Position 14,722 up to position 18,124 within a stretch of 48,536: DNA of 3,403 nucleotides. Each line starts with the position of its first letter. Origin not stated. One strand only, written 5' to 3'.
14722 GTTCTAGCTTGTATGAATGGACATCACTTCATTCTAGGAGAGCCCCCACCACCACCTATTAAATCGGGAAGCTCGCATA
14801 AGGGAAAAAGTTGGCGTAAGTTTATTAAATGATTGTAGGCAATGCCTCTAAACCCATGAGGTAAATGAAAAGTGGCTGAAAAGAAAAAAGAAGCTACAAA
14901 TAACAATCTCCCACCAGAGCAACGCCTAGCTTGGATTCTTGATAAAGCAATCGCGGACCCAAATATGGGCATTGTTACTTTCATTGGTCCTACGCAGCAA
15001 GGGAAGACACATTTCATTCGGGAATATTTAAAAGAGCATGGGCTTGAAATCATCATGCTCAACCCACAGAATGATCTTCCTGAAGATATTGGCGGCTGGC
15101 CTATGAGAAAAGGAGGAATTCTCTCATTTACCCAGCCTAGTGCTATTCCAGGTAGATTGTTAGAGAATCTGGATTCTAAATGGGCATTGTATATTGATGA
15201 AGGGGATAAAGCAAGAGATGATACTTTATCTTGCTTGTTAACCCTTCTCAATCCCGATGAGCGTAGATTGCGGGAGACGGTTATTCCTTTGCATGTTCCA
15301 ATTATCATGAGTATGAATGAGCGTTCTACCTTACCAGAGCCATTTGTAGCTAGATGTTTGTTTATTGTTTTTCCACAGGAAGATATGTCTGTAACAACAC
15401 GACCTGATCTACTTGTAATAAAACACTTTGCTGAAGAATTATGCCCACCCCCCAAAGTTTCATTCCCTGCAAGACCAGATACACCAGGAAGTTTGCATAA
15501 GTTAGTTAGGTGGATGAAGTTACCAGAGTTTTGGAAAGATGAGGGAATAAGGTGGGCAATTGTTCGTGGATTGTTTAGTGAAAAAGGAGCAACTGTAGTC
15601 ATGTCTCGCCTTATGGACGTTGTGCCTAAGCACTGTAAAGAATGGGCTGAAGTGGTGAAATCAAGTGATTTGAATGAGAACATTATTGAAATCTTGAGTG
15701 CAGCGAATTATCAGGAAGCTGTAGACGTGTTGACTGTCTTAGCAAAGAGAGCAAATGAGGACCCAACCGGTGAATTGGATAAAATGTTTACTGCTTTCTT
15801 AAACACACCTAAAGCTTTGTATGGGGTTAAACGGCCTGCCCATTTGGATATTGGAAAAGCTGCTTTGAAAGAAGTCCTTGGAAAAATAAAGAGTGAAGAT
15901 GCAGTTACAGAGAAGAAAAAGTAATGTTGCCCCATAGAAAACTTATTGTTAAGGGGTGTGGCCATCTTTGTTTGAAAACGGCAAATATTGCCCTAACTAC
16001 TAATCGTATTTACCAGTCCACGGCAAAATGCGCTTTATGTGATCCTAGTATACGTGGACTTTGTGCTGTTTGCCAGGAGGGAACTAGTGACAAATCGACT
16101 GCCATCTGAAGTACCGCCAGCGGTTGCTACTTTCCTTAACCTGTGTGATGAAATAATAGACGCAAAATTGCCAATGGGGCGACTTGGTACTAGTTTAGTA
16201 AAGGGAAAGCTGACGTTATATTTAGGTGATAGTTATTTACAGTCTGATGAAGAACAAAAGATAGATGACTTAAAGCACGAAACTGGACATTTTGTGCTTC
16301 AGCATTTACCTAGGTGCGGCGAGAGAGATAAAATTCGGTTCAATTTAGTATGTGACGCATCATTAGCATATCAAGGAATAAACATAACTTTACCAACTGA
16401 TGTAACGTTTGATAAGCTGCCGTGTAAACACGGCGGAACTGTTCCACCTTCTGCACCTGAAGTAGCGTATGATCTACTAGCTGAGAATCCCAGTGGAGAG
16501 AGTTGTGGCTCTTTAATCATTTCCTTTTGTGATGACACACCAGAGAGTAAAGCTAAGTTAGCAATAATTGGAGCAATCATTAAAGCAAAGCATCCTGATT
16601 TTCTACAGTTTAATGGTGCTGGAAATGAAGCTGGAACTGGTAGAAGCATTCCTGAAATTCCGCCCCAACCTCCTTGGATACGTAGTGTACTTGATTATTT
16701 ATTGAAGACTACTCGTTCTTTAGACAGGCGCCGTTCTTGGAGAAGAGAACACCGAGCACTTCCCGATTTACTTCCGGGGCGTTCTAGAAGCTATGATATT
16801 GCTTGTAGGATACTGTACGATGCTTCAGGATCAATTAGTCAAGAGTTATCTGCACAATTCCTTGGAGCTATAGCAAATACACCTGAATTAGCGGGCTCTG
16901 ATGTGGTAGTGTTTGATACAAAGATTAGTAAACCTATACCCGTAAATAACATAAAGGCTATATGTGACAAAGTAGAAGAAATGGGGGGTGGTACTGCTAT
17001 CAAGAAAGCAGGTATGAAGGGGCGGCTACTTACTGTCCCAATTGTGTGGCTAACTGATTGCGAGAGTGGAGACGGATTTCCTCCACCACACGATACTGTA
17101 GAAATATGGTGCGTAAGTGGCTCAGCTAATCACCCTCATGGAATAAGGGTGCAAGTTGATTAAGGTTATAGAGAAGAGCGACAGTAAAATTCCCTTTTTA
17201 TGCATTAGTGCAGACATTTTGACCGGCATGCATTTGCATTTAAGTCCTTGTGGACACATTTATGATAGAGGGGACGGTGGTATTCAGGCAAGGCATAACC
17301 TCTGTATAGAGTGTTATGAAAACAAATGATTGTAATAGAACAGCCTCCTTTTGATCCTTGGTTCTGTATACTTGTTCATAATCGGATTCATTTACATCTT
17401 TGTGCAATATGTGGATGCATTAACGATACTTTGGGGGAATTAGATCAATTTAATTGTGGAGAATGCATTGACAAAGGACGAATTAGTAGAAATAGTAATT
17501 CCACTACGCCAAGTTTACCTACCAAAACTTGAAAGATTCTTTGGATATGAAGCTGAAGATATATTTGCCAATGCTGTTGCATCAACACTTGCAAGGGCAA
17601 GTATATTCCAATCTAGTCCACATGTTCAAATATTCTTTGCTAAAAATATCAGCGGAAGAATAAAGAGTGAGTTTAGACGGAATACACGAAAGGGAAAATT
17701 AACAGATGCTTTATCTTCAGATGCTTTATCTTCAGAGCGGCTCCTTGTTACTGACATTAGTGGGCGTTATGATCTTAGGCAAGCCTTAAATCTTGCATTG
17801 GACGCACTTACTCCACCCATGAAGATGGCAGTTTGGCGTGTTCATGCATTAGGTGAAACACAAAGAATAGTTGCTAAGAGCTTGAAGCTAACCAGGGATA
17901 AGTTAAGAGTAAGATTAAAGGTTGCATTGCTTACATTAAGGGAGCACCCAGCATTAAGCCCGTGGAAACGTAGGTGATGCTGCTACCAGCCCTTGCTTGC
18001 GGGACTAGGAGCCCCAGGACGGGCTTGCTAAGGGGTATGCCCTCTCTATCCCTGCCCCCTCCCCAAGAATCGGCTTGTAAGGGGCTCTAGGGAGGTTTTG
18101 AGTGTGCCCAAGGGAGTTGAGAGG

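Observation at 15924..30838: About 19 strict (plus about 5 divergent) copies of a tiny CGH...CxC Cys/His miniprotein gene run through the whole replication module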

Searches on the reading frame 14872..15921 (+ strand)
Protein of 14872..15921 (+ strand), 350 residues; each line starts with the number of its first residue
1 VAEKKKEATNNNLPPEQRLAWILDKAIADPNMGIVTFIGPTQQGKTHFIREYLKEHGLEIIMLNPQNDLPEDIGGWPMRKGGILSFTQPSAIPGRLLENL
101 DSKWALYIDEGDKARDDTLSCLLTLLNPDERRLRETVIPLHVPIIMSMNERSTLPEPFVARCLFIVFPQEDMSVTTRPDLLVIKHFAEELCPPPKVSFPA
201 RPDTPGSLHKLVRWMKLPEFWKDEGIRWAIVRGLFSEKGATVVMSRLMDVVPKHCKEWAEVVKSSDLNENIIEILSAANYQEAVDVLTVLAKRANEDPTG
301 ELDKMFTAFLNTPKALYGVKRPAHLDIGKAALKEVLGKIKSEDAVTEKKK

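Call 36: search_protein_families(library=phrogs, proteins=[window:14872-15921:+], max_evalue=0.001)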
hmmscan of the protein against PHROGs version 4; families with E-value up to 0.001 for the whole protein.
window:14872-15921:+ (350 aa): 1 family
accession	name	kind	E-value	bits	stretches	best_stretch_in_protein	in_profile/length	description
phrog_1297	-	other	3.3e-05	24.1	1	35-145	28-140/356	ATPase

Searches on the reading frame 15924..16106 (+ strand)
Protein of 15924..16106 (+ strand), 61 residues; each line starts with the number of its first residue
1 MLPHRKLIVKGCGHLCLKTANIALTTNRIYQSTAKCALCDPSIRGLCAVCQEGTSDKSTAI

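Call 8: search_protein_families(library=pfam, alignment_id=A1, max_evalue=1)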
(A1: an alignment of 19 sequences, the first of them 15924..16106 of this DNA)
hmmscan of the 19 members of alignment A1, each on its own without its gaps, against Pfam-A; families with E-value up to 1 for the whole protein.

A. member 1, window:15924-16106:+ (61 aa): 1 family
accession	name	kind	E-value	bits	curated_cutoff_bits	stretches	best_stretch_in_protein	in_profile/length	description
PF17120.11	zf-RING_16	-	0.028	14.5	27.4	1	31-52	2-23/57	RING/Ubox like zinc-binding domain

B. families by the number of members that match (of 19 scanned): 5 families
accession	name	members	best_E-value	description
PF17120.11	zf-RING_16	1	0.028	RING/Ubox like zinc-binding domain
PF23458.2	DUF7130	1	0.041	Domain of unknown function (DUF7130)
PF06590.16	PerB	1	0.05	PerB protein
PF24451.1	DUF7567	1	0.081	Family of unknown function (DUF7567)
PF13445.12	zf-RING_UBOX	1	0.21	RING-type zinc-finger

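Call 9: search_protein_families(library=phrogs, alignment_id=A1, max_evalue=1)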
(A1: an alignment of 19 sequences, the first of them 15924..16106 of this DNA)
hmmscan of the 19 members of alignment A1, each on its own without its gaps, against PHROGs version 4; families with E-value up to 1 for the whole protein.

A. member 1, window:15924-16106:+ (61 aa): 2 families
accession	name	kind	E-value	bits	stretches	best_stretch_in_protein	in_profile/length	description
phrog_14816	-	unknown function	0.054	14.6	1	23-50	57-84/89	-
phrog_4228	-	unknown function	0.12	13.2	1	34-55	32-55/63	-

B. families by the number of members that match (of 19 scanned): 5 families
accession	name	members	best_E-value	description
phrog_4781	-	1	0.0039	-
phrog_14816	-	1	0.054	-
phrog_33001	-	1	0.057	-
phrog_4228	-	1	0.12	-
phrog_16923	-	1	0.22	-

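Call 15: find_homologous_proteins(query=A1, max_evalue=0.01)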
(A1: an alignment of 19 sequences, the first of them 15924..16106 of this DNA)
Query A1 (19 sequences) (61 aa, profile of the alignment): 6 proteins with E <= 0.01 among 132 candidates.
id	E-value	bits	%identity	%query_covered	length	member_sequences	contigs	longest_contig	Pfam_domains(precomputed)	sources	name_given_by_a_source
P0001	6.4e-6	44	-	-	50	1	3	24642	-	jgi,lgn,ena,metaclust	metaclust:\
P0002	1.5e-5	43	-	-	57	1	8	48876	-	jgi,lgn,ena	-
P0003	8.9e-5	40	38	21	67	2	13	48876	-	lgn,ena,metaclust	metaclust:\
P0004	2.9e-4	38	-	-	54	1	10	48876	-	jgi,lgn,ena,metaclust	metaclust:\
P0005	6.4e-4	37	38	26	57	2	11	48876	-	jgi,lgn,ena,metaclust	metaclust:\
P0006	6.3e-3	34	97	98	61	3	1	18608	-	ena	-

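Call 18: find_encoding_contigs(protein=P0006, flank=10000, max_places=6)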
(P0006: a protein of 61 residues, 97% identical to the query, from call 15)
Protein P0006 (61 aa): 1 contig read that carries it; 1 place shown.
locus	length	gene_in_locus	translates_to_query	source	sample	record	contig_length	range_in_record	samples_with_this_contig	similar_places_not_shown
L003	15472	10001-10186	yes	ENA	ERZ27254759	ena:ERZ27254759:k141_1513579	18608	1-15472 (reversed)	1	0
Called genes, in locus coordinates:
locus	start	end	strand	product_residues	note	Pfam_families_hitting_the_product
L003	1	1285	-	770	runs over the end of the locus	PF23899:SU10_portal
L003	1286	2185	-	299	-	-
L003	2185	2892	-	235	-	-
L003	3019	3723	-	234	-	PF13365:Trypsin_2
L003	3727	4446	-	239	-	-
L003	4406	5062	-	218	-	-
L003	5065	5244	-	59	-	-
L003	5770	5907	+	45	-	-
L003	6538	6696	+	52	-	-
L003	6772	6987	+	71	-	-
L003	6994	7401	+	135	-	-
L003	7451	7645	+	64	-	-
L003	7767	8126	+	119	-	-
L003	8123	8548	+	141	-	-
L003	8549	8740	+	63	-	-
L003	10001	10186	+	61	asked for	-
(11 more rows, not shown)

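Call 19: find_encoding_contigs(protein=P0003, flank=10000, max_places=10)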
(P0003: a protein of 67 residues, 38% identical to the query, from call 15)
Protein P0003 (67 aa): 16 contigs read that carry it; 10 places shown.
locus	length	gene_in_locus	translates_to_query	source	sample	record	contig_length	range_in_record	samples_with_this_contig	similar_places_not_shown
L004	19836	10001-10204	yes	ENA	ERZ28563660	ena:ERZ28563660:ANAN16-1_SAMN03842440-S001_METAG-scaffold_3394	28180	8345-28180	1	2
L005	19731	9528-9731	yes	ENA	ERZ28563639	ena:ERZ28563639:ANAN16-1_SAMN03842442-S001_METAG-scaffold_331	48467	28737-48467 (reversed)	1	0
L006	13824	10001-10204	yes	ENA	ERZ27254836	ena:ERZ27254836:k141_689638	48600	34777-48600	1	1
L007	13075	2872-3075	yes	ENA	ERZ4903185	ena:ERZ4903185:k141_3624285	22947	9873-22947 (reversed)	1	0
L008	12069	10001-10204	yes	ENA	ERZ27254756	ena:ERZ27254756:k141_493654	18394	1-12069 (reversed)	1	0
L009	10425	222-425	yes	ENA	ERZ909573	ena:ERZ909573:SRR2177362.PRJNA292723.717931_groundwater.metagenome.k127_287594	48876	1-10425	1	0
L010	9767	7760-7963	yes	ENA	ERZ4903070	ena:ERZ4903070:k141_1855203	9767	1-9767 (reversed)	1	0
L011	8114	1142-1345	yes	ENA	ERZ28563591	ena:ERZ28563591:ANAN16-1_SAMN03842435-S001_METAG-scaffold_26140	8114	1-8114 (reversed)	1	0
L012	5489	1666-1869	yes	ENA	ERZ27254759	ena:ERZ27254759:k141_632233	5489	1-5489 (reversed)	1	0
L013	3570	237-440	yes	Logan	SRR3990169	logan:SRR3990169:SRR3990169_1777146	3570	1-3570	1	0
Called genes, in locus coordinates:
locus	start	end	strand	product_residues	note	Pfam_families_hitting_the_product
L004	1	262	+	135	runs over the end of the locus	-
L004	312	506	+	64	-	-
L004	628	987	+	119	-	-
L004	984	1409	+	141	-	-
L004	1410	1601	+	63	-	-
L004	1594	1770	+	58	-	-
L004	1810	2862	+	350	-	-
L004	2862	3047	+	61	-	-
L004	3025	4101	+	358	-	PF09967:DUF2201 (faint)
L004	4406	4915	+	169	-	-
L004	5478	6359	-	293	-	PF13481:AAA_25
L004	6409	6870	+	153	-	-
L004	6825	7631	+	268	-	-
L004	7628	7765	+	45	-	-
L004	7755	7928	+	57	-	-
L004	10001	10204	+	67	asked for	-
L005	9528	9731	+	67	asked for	-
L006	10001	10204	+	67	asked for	-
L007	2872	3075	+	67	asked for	-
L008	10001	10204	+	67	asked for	-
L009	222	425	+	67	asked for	-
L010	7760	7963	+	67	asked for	-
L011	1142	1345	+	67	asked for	-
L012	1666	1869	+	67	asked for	-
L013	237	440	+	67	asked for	-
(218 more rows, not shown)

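Call 22: search_protein_representatives(alignment_id=A1)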
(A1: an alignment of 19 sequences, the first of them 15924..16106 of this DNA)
Query: 19 sequences, 75 profile positions. Proteins with E-value up to 0.001 (for the whole library): 28; up to 1e-10: 2; up to 1e-30: 0. The best 28 are listed.
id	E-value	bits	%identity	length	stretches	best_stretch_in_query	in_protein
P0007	2.6e-25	104.2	-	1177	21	23-44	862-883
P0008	2.2e-12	62.7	-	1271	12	20-55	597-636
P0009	2.4e-08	49.8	-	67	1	4-60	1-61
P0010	8.2e-08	48.1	-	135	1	1-75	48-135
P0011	2.6e-07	46.5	-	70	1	4-67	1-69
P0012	3.8e-07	46.0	-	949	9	27-57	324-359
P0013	6.5e-07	45.2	-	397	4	26-55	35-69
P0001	2.0e-06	43.6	-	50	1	4-55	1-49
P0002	4.6e-06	42.5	-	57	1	4-57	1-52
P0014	1.6e-05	40.8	-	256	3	20-53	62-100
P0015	1.7e-05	40.7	-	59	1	1-53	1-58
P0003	2.8e-05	40.0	-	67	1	4-55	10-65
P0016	3.6e-05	39.6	-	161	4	31-48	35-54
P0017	3.9e-05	39.5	-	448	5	25-55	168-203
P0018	4.3e-05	39.4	-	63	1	4-64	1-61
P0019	4.6e-05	39.3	-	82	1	25-72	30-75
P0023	3.2e-04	36.6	-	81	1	24-65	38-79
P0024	5.8e-04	35.8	-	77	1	28-66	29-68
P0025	5.9e-04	35.7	-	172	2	34-65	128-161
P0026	6.9e-04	35.5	-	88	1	25-66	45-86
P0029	8.2e-04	35.3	-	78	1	11-69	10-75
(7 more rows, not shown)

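Call 24: search_protein_families(library=pfam, proteins=[P0008, P0013, P0014, P0025, P0018, P0019, P0023, P0024, P0026, P0029], max_evalue=0.1)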
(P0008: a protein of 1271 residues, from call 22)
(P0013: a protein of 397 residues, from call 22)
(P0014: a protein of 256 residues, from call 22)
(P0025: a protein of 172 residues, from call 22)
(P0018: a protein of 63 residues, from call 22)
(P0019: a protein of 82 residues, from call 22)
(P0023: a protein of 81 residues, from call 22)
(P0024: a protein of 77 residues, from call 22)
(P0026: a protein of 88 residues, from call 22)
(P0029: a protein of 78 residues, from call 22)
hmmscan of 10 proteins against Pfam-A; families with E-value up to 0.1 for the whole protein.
P0008 (1271 aa): 7 families
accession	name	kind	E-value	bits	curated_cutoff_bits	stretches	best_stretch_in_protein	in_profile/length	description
PF14311.12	DUF4379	-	1.7e-275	890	24.5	16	651-704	1-56/56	Probable Treble clef zinc finger domain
PF00226.36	DnaJ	-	2.9e-05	24.5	27.8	0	291-309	16-35/63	DnaJ domain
PF10881.14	DUF2726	-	0.0002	21.5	24.7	1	818-857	72-113/126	Protein of unknown function (DUF2726)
PF09723.15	Zn_ribbon_8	-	0.006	17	34.4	0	329-355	10-36/41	Zinc ribbon domain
PF24441.1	DUF7560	-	0.021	15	27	0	411-423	22-34/44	Family of unknown function (DUF7560)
PF24570.1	BACK_BPM_SPOP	-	0.022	15.4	27.4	0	426-444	35-53/55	BPM/SPOP, BACK domain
PF08848.17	DUF1818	-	0.033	14.7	25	0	989-1032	35-79/113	Domain of unknown function (DUF1818)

P0013 (397 aa): 4 families
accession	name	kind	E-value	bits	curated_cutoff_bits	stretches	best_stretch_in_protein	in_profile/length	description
PF14311.12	DUF4379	-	5.8e-68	225.4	24.5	4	13-68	1-56/56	Probable Treble clef zinc finger domain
PF09723.15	Zn_ribbon_8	-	8.9e-05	22.9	34.4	0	256-280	10-34/41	Zinc ribbon domain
PF00226.36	DnaJ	-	0.00062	20.3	27.8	0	147-166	16-36/63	DnaJ domain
PF18930.5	DUF5679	-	0.018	15.6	27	0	124-141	21-38/40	Domain of unknown function (DUF5679)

P0014 (256 aa): 1 family
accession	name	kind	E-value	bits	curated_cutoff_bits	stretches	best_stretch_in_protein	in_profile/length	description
PF14311.12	DUF4379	-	2.9e-15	56.7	24.5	2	202-250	9-55/56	Probable Treble clef zinc finger domain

P0025 (172 aa): 4 families
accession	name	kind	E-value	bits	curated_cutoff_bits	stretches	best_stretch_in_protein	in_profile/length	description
PF21349.2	RUBY_RBDX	-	0.007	16.2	26.5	1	125-148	1-24/30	Rubrerythrin, rubredoxin-like domain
PF23455.1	DUF7129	-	0.011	15.9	30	0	126-155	13-42/45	Domain of unknown function (DUF7129)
PF23458.2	DUF7130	-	0.021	15.2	35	0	124-150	53-80/89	Domain of unknown function (DUF7130)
PF14311.12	DUF4379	-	0.025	15.2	24.5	0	111-135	14-38/56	Probable Treble clef zinc finger domain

P0018 (63 aa): 0 families

P0019 (82 aa): 1 family
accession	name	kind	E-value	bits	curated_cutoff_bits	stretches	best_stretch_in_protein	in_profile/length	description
PF13920.12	zf-C3HC4_3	-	0.079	13.2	27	0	33-66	13-43/49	Zinc finger, C3HC4 type (RING finger)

P0023 (81 aa): 0 families

P0024 (77 aa): 0 families

P0026 (88 aa): 0 families

P0029 (78 aa): 0 families

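Call 28: find_encoding_contigs(protein=P0019, flank=10000, max_places=3)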
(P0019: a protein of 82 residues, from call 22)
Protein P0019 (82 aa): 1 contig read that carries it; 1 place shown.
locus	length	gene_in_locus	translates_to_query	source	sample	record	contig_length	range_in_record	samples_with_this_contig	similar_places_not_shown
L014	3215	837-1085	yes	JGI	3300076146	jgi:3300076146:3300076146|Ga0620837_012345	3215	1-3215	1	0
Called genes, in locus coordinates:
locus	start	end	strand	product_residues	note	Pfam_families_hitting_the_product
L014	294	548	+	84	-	-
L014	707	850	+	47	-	-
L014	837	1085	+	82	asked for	-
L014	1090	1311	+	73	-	-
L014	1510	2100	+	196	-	-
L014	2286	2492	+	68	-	-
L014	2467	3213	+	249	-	?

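Call 29: find_encoding_contigs(protein=P0024, flank=10000, max_places=3)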
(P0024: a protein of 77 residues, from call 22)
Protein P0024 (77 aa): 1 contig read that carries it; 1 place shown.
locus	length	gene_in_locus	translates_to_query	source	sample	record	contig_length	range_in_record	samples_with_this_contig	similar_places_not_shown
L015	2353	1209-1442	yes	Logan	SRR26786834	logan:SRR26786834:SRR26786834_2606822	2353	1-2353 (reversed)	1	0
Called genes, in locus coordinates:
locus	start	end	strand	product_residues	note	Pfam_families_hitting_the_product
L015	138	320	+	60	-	-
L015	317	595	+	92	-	-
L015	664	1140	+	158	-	PF11645:PDDEXK_5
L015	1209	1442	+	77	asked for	-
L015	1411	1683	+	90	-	-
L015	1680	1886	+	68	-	-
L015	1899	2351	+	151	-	?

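Call 80: search_protein_families(library=pfam, proteins=[L014:1510-2097:+, L014:2467-3213:+], max_evalue=0.001)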
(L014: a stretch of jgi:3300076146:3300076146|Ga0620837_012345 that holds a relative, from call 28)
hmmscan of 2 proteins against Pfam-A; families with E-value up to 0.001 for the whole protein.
L014:1510-2097:+ (196 aa): 0 families

L014:2467-3213:+ (249 aa): 0 families

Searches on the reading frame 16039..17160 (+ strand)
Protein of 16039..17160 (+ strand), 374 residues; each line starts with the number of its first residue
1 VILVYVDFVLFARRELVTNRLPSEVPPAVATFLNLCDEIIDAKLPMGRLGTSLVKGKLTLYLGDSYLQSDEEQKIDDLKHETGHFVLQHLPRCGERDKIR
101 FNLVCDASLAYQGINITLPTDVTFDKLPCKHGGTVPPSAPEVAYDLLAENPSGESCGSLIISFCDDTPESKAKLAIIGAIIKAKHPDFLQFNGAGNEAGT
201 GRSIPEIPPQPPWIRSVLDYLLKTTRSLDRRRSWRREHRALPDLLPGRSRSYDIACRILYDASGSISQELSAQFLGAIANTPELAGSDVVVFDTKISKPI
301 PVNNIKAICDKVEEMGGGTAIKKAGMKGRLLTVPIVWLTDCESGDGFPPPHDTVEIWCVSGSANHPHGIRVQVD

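Call 36: search_protein_families(library=phrogs, proteins=[window:16039-17160:+], max_evalue=0.001)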
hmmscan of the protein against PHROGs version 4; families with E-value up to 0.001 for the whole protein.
window:16039-17160:+ (374 aa): 1 family
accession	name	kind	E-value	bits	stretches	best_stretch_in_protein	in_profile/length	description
phrog_1314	-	DNA, RNA and nucleotide metabolism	3e-17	63.8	2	226-362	233-377/394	HNH endonuclease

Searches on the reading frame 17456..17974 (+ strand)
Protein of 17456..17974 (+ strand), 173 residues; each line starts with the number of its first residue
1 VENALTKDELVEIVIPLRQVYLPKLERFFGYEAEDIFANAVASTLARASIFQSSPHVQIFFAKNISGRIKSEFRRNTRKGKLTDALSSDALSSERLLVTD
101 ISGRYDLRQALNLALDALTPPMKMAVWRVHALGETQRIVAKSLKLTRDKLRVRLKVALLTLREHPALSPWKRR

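Call 36: search_protein_families(library=phrogs, proteins=[window:17456-17974:+], max_evalue=0.001)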
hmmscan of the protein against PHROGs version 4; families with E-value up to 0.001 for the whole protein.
window:17456-17974:+ (173 aa): 2 families
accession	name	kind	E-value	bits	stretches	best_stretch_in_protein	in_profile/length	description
phrog_1740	-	transcription regulation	0.0005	19.7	1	22-163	66-214/567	RNA polymerase sigma factor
phrog_351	-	transcription regulation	0.00053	19.7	1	81-164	648-725/928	RNA polymerase sigma factor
